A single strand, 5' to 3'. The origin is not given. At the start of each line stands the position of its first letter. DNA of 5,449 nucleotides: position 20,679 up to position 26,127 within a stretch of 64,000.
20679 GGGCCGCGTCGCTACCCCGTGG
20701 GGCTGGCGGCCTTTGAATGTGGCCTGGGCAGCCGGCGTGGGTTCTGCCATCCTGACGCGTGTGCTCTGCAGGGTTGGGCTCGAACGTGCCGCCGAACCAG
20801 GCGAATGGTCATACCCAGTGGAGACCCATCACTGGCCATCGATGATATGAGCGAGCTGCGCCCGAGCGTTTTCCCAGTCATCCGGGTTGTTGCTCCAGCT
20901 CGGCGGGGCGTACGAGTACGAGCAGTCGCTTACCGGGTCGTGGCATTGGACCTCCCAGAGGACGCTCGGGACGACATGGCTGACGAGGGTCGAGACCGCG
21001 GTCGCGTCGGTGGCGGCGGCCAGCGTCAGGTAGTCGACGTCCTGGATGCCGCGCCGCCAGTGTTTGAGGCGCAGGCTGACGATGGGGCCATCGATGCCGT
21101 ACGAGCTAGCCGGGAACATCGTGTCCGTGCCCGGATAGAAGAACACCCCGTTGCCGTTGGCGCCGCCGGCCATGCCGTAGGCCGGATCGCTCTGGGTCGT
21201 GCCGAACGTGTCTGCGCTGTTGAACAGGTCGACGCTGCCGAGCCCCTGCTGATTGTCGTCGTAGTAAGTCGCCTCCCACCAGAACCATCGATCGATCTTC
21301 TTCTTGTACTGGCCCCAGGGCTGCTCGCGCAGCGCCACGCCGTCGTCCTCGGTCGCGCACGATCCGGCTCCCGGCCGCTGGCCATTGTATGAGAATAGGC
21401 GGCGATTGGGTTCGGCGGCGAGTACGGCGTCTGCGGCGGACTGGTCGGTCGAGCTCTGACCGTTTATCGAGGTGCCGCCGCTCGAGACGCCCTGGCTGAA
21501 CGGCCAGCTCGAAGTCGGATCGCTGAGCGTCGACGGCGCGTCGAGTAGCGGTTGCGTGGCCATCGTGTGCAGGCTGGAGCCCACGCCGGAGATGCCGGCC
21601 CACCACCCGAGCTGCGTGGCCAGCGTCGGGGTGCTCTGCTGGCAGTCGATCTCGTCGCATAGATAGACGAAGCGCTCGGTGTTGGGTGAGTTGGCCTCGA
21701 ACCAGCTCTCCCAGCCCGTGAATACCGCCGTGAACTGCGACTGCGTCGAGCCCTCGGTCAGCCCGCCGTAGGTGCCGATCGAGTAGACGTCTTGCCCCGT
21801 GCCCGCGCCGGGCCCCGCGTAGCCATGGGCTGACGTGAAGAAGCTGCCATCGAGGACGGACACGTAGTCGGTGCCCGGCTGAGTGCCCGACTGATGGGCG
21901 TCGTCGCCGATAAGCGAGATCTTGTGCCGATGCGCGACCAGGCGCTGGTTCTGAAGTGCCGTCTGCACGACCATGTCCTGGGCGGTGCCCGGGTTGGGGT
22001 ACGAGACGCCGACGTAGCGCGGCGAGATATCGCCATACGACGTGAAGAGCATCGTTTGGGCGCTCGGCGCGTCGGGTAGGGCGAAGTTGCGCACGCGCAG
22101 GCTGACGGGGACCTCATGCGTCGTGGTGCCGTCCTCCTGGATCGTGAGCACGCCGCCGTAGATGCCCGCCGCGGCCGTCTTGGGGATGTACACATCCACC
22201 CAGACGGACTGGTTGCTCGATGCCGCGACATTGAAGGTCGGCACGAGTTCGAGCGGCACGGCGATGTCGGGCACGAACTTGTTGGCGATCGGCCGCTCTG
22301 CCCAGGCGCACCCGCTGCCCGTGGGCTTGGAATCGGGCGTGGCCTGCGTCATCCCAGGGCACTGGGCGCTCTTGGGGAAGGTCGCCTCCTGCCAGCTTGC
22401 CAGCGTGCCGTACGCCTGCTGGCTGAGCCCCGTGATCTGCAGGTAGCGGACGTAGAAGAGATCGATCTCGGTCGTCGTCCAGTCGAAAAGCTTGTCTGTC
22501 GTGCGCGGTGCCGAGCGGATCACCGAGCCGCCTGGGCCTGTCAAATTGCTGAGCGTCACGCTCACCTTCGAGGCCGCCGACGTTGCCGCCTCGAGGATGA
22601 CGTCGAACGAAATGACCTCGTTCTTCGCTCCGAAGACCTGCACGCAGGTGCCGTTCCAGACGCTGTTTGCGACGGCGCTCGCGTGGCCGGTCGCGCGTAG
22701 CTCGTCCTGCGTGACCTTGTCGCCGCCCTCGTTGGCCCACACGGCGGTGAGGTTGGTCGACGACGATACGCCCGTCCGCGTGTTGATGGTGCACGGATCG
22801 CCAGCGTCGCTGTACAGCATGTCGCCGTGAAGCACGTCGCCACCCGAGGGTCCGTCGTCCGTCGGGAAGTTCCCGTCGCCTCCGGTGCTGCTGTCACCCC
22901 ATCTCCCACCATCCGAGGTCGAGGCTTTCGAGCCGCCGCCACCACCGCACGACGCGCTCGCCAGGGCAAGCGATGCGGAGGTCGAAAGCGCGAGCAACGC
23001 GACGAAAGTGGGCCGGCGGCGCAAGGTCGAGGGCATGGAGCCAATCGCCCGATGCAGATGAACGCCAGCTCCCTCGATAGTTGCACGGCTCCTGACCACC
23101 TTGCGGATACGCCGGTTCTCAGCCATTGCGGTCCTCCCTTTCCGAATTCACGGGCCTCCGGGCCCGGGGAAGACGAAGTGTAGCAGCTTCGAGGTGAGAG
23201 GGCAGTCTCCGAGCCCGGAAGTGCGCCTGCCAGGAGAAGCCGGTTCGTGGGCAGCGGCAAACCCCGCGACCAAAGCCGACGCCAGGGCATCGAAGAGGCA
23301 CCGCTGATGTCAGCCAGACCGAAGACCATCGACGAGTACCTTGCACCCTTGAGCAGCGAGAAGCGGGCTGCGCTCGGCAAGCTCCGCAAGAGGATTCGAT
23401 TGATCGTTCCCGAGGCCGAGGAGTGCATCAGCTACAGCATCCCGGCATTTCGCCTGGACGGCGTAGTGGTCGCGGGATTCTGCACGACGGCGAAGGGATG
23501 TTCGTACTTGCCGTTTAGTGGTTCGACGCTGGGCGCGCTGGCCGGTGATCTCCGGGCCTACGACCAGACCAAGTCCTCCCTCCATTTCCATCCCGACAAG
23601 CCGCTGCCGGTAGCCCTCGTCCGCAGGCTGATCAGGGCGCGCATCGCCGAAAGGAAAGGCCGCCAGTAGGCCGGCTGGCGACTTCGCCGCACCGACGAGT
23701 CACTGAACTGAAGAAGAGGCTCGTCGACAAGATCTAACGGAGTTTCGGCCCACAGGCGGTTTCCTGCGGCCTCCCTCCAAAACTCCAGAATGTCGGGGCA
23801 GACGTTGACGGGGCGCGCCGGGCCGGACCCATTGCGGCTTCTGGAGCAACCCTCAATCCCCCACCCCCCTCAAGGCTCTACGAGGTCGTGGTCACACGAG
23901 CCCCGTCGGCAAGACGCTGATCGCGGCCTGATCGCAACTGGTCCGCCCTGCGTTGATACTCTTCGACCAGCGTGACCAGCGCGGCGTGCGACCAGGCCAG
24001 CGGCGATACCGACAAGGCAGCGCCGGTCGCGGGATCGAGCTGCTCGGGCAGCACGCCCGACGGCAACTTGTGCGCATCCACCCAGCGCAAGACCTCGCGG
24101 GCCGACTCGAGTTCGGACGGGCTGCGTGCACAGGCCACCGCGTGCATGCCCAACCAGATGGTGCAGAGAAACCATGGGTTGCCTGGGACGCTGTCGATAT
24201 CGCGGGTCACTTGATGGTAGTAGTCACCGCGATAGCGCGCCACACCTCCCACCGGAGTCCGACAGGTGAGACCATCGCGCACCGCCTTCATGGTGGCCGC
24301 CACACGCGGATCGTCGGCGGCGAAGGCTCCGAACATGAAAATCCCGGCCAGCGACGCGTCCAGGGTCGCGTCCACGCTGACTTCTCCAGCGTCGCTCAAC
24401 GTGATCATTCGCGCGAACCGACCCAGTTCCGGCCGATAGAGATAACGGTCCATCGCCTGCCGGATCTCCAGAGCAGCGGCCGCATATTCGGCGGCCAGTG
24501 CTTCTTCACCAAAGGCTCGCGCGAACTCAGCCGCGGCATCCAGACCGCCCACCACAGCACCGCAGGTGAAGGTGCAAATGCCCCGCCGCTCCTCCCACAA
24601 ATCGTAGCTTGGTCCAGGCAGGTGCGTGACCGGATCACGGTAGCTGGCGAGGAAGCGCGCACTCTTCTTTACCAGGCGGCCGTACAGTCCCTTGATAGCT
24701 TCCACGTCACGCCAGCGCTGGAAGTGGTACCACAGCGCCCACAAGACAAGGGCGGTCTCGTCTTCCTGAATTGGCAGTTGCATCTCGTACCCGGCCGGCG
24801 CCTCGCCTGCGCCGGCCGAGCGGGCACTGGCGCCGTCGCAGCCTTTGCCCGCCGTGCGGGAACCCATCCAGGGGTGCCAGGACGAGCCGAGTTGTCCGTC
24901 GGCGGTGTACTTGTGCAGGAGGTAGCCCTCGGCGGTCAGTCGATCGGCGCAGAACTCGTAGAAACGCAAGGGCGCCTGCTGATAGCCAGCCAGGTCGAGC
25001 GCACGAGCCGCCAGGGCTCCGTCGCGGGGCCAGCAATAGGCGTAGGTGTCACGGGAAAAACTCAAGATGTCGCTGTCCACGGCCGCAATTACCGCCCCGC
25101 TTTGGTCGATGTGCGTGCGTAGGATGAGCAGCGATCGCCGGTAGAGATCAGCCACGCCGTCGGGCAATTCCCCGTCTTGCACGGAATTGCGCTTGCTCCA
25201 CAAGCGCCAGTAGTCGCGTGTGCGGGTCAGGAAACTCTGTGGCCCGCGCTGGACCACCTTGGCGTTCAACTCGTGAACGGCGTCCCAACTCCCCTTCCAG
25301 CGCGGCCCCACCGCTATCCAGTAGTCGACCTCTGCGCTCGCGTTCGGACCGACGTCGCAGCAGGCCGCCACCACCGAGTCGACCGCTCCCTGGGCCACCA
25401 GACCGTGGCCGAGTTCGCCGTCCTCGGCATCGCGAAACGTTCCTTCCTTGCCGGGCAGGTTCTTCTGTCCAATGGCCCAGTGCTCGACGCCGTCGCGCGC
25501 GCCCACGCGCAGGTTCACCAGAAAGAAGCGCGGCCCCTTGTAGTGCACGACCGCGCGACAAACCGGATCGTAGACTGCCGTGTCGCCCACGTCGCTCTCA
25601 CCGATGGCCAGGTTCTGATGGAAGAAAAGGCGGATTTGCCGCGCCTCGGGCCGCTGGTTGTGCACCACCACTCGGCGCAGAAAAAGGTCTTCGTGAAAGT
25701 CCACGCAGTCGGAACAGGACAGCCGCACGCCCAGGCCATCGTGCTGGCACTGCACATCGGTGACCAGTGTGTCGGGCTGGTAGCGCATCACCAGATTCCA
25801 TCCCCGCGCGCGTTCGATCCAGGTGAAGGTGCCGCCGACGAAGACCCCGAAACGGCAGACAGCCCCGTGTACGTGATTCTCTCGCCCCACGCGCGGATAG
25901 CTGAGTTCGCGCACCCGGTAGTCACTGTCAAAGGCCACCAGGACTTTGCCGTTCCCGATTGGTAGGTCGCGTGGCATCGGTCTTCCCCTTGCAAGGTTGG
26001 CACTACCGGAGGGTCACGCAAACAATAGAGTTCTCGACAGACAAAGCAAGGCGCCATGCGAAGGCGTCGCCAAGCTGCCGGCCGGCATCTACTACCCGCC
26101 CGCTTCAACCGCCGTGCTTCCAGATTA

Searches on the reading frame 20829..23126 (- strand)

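Call 42: search_protein_families(library=pfam, proteins=[window:20829-23126:-], max_evalue=0.001)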
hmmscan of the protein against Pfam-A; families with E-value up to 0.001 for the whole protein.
window:20829-23126:- (765 aa): 2 families
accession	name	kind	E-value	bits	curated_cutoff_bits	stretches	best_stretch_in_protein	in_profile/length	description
PF22680.2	Glyco_hydro_123_N_2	-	5.3e-08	33.3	27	1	280-330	94-141/142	Glycoside hydrolase 123 N-terminal domain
PF19543.5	GH123_N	-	3.5e-06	25.6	22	1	296-353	256-313/969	Glycoside hydrolase 123, N-terminal domain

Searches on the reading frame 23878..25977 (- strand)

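Call 42: search_protein_families(library=pfam, proteins=[window:23878-25977:-], max_evalue=0.001)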
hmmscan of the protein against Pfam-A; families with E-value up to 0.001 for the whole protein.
window:23878-25977:- (699 aa): 2 families
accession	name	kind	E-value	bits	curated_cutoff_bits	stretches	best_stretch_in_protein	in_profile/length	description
PF00723.27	Glyco_hydro_15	-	1.9e-28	100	22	2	277-608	5-324/427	Glycosyl hydrolases family 15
PF22422.2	MGH1-like_GH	-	9.3e-06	25.9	27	1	474-657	178-350/356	Mannosylglycerate hydrolase MGH1-like glycoside hydrolase domain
